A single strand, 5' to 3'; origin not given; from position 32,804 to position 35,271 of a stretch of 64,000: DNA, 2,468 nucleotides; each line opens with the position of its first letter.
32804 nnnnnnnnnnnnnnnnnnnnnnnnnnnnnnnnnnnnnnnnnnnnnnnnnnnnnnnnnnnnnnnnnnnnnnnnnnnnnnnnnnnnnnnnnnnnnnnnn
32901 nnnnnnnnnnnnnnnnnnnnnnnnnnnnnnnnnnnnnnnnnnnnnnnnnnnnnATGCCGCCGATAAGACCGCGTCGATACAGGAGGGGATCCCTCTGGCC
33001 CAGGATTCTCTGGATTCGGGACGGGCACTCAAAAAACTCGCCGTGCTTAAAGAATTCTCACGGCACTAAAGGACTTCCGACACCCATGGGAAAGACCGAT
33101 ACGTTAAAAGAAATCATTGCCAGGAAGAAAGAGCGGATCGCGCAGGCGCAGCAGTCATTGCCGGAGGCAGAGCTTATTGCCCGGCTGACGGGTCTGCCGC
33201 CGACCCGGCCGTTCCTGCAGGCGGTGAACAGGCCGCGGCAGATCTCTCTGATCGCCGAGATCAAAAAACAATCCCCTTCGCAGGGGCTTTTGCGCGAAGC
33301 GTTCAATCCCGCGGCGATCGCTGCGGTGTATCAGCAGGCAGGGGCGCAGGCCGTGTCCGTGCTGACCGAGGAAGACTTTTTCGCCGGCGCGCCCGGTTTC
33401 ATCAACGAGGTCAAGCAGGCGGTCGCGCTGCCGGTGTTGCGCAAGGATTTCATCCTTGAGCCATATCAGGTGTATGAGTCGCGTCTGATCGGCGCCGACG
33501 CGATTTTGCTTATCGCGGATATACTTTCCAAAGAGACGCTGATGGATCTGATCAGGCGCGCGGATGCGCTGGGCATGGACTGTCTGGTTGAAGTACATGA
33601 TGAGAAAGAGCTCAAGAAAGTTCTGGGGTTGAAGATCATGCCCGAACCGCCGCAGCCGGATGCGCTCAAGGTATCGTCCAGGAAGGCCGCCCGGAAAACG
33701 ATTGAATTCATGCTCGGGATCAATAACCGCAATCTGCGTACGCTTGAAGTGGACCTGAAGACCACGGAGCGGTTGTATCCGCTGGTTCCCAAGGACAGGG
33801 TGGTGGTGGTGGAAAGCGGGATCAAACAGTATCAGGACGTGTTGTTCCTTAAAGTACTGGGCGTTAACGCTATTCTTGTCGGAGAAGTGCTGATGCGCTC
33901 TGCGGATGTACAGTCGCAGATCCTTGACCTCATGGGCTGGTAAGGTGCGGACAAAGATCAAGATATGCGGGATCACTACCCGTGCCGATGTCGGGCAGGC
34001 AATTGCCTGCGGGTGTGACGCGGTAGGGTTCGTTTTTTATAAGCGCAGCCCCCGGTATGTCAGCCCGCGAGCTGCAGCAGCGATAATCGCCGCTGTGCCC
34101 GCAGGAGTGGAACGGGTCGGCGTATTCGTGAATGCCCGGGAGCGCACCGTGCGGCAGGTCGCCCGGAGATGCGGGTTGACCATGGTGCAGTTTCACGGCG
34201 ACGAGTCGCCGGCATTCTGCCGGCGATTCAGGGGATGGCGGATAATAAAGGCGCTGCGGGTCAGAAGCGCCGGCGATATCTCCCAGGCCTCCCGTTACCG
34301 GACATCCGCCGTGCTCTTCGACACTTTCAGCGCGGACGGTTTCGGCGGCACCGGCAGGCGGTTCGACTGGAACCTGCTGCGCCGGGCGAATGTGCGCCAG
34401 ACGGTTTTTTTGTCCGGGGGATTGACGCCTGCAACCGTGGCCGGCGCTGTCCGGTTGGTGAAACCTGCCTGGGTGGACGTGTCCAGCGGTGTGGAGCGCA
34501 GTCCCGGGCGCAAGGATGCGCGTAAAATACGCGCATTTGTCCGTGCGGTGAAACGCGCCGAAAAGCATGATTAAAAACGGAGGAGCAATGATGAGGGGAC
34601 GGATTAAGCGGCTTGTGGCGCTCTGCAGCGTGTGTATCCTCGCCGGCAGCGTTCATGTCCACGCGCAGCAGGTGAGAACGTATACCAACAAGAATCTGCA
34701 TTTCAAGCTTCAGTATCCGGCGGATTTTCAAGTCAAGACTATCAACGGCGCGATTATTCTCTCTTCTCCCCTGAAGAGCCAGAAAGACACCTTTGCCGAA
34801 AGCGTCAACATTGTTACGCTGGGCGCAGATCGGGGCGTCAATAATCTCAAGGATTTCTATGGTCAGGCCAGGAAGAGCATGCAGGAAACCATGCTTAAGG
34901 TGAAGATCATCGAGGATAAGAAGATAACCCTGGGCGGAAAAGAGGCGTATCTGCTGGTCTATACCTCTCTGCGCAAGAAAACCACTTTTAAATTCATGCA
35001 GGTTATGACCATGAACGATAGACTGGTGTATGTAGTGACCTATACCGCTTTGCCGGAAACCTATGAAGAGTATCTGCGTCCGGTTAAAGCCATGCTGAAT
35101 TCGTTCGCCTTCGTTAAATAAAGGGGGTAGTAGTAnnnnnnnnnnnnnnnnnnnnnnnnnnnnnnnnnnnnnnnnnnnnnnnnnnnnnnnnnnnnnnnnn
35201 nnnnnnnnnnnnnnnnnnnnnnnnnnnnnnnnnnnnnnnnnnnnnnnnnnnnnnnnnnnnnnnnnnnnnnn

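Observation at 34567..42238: acsC-RACo-cooC-acsD-acsE module embedded in the trp operon between trpF and trpB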

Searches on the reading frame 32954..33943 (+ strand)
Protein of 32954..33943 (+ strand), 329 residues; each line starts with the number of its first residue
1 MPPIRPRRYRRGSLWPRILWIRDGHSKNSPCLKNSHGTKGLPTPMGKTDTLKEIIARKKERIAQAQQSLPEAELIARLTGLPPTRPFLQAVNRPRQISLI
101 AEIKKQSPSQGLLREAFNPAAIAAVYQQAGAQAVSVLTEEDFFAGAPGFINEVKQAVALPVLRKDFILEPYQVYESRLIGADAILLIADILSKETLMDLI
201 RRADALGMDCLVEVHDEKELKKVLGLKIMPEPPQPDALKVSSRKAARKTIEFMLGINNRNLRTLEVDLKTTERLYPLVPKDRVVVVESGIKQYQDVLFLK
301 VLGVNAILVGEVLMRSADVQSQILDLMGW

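Call 3: search_protein_families(library=pfam, proteins=[window:32954-33943:+])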
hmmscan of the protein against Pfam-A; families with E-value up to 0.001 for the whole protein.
window:32954-33943:+ (329 aa): 1 family
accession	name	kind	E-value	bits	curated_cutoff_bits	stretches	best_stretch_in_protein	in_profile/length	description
PF00218.27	IGPS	-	1.7e-80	270.4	27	2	51-226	1-177/254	Indole-3-glycerol phosphate synthase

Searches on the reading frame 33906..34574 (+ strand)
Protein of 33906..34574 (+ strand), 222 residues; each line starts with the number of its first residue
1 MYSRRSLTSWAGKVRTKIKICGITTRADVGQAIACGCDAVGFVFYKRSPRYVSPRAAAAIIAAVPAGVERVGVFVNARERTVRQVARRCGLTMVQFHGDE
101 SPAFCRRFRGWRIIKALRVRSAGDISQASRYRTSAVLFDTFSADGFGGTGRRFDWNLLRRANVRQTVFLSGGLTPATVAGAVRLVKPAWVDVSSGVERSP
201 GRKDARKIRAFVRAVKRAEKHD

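Call 3: search_protein_families(library=pfam, proteins=[window:33906-34574:+])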
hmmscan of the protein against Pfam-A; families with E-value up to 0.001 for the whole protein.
window:33906-34574:+ (222 aa): 1 family
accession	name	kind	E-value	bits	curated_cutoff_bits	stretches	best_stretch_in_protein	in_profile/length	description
PF00697.28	PRAI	-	3.3e-46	157.9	22.7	1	18-213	1-192/193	N-(5'phosphoribosyl)anthranilate (PRA) isomerase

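Call 6: search_protein_families(library=ncbifam, proteins=[window:33906-34574:+])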
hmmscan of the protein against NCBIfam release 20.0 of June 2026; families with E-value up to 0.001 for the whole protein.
window:33906-34574:+ (222 aa): 13 families
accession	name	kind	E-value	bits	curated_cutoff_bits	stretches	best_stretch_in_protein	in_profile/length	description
NF002298.0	PRK01222.1-4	equivalog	5.3e-75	251.7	215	1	15-220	2-207/209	phosphoribosylanthranilate isomerase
NF002299.0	PRK01222.1-6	equivalog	2.7e-60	203.5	231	1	13-219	15-229/231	phosphoribosylanthranilate isomerase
NF002295.0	PRK01222.1-1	equivalog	5e-60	202.7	216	1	16-220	3-215/219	phosphoribosylanthranilate isomerase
NF002297.0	PRK01222.1-3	equivalog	1.8e-45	154.9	259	1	17-218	2-202/204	phosphoribosylanthranilate isomerase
NF002300.0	PRK01222.1-7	equivalog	4.9e-43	147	212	1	16-217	2-193/195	phosphoribosylanthranilate isomerase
NF002296.0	PRK01222.1-2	equivalog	1.9e-42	145.6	270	1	14-221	6-218/221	phosphoribosylanthranilate isomerase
NF006945.0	PRK09427.1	equivalog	2.9e-42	144.8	380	1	16-217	260-460/461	bifunctional indole-3-glycerol-phosphate synthase TrpC/phosphoribosylanthranilate isomerase TrpF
NF002303.0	PRK01222.2-3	equivalog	8.7e-31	107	224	1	17-218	2-203/208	phosphoribosylanthranilate isomerase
NF010376.0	PRK13803.1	equivalog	1.1e-30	107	819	1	16-219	5-209/600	bifunctional phosphoribosylanthranilate isomerase/tryptophan synthase subunit beta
NF010563.0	PRK13958.1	equivalog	1.5e-30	106.2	234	1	17-220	2-208/210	phosphoribosylanthranilate isomerase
NF002301.0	PRK01222.2-1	equivalog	7.1e-30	104.2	232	1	16-216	3-210/217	phosphoribosylanthranilate isomerase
NF002302.0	PRK01222.2-2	equivalog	2.1e-26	93.4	172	1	17-219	2-190/193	phosphoribosylanthranilate isomerase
NF002304.0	PRK01222.2-4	equivalog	1e-20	74.1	181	1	18-218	3-206/208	phosphoribosylanthranilate isomerase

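Call 39: find_related_loci(query=A2, collection=metagenome_contigs, flank=10000)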
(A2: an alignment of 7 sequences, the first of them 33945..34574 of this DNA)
Query A2 (209 aa) in metagenome_contigs; peptide patterns used: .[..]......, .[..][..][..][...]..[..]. (x = any residue, [..] = any of these).
600 stretches matched a pattern (row limit reached: there are more); 572 encode a relative of the query (tblastn E <= 1e-3); the best 80 are kept; 80 distinct loci.
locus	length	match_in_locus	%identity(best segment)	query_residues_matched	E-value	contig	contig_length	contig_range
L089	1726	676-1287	53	3-204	2e-72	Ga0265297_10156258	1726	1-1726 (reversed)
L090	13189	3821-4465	46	4-206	2e-66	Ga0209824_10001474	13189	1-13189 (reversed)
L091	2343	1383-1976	51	8-204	4e-66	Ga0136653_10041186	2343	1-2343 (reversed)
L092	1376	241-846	47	3-203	2e-68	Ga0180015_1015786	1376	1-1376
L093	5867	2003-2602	51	3-201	5e-64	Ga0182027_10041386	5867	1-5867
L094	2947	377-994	51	1-206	3e-64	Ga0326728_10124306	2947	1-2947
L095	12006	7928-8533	51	2-204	2e-63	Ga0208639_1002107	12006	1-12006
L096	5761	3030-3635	51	2-204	5e-63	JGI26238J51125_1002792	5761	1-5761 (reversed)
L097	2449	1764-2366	48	3-202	1e-63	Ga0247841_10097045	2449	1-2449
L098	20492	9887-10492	48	3-205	4e-62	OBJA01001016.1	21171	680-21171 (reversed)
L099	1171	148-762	46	3-206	5e-66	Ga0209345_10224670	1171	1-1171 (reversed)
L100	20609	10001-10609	50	1-203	2e-61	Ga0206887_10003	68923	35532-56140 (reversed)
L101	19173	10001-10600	49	3-203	1e-61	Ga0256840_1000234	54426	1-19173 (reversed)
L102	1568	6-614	50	1-203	5e-64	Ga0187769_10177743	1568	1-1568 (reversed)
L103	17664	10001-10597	45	4-203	1e-60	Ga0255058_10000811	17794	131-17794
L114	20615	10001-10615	43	4-207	1e-57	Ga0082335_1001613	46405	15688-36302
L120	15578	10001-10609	50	1-203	8e-56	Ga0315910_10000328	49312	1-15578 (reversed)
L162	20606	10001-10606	44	3-204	9e-52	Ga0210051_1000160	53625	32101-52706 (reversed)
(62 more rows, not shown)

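Call 74: search_protein_families(library=pfam, proteins=[L093:2621-2980:+, L114:10615-11463:+, L114:11475-12266:+, L114:12270-13469:+, L120:10628-11962:-, L162:10946-11338:+, L162:11718-12032:+], max_evalue=0.001)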
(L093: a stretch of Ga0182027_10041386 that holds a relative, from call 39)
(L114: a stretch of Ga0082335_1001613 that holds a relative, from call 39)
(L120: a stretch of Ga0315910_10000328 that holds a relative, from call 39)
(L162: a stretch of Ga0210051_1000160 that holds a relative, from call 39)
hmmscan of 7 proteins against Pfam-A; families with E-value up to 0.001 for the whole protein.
L093:2621-2980:+ (119 aa): 1 family
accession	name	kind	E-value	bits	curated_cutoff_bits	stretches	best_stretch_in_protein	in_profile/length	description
PF13248.11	Zn_ribbon_3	-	6.8e-06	25.8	27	1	4-26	2-24/26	zinc-ribbon domain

L114:10615-11463:+ (282 aa): 2 families
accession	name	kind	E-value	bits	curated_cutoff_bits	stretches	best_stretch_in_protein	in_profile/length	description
PF01435.24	Peptidase_M48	-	1.8e-37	129.4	20.3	1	67-280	4-185/186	Peptidase family M48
PF05569.17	Peptidase_M56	-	0.00069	19.3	31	0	106-149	174-217/296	BlaR1 peptidase M56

L114:11475-12266:+ (263 aa): 9 families
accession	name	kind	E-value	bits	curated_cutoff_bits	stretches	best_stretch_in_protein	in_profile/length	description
PF08241.18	Methyltransf_11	-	5.7e-23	81.8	21.2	1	55-153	1-95/95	Methyltransferase domain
PF13649.12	Methyltransf_25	-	1.6e-19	70.8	27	1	54-149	1-97/97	Methyltransferase domain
PF13847.12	Methyltransf_31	-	5.2e-15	55.8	27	1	51-161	4-117/145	Methyltransferase domain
PF13489.12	Methyltransf_23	-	1e-11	45.3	27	1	42-162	12-125/164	Methyltransferase domain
PF01209.24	Ubie_methyltran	-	1.3e-11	44.8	20.1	1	20-155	16-153/233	ubiE/COQ5 methyltransferase family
PF08242.18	Methyltransf_12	-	5.9e-10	40.2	30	1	55-151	1-98/98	Methyltransferase domain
PF02353.26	CMAS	-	4.6e-05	23.3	27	1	42-153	54-164/273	Mycolic acid cyclopropane synthetase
PF08003.17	Methyltransf_9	-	7.9e-05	22.2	23.8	1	50-155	115-219/315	Protein of unknown function (DUF1698)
PF05148.21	Methyltransf_8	-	0.00047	20.5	27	0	41-191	62-194/219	Hypothetical methyltransferase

L114:12270-13469:+ (399 aa): 3 families
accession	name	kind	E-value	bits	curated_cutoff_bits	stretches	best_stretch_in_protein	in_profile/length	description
PF01546.33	Peptidase_M20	-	4.9e-32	111.9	24.6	1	81-394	2-204/206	Peptidase family M20/M25/M40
PF07687.19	M20_dimer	-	8.9e-21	74.3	21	1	183-298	1-105/107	Peptidase dimerisation domain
PF04389.22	Peptidase_M28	-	9.2e-06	25.9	21.3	0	76-161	12-77/193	Peptidase family M28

L120:10628-11962:- (444 aa): 1 family
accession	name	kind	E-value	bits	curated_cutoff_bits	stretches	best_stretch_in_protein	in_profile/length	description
PF10077.14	DUF2314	-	1.8e-16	60.9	22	1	330-434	1-115/134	Uncharacterized protein conserved in bacteria (DUF2314)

L162:10946-11338:+ (130 aa): 1 family
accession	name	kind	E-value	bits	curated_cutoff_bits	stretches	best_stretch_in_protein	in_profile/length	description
PF01850.27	PIN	-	1.9e-11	45.1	23.6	1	10-113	2-113/120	PIN domain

L162:11718-12032:+ (104 aa): 0 families

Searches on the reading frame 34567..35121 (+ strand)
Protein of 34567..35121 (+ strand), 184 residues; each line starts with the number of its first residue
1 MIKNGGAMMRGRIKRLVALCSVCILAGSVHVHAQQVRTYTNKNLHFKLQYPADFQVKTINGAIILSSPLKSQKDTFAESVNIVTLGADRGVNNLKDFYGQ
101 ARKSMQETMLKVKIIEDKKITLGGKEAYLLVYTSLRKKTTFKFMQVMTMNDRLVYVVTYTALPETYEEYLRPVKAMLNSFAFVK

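Call 3: search_protein_families(library=pfam, proteins=[window:34567-35121:+])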
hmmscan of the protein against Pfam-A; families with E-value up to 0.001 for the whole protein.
window:34567-35121:+ (184 aa): 3 families
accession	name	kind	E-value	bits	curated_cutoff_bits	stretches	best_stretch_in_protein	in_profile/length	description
PF18933.6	PsbP_2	-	5.1e-13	49.9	27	1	34-182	41-184/184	PsbP-like protein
PF08786.17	DcrB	-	2.2e-05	25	27.2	1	48-175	4-123/127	DcrB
PF01789.22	PsbP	-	4.8e-05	23.9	23.5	1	35-181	2-154/155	PsbP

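Call 6: search_protein_families(library=ncbifam, proteins=[window:34567-35121:+])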
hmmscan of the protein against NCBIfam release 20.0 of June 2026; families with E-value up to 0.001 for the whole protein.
window:34567-35121:+ (184 aa): 0 families

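Call 43: find_homologous_proteins(query=window:34567-35121:+)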
Query window:34567-35121:+ (184 aa): 2 proteins with E <= 0.001 among 26 candidates.
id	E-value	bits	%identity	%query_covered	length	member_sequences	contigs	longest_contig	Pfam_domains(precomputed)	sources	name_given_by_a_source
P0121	1.6e-109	381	100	96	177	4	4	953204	PF08786.18,PF18933.7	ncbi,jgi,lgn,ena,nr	ncbi:MAG TPA: PsbP-related protein [Candidatus Omnitrophota bacterium]|nr:PsbP-related protein [Cand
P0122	4.5e-58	214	57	96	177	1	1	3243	PF01789.23,PF18933.7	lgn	-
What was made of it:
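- Tried and rejected: The word-based search found only 2 relatives (call 43), so no structure was predicted for it.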
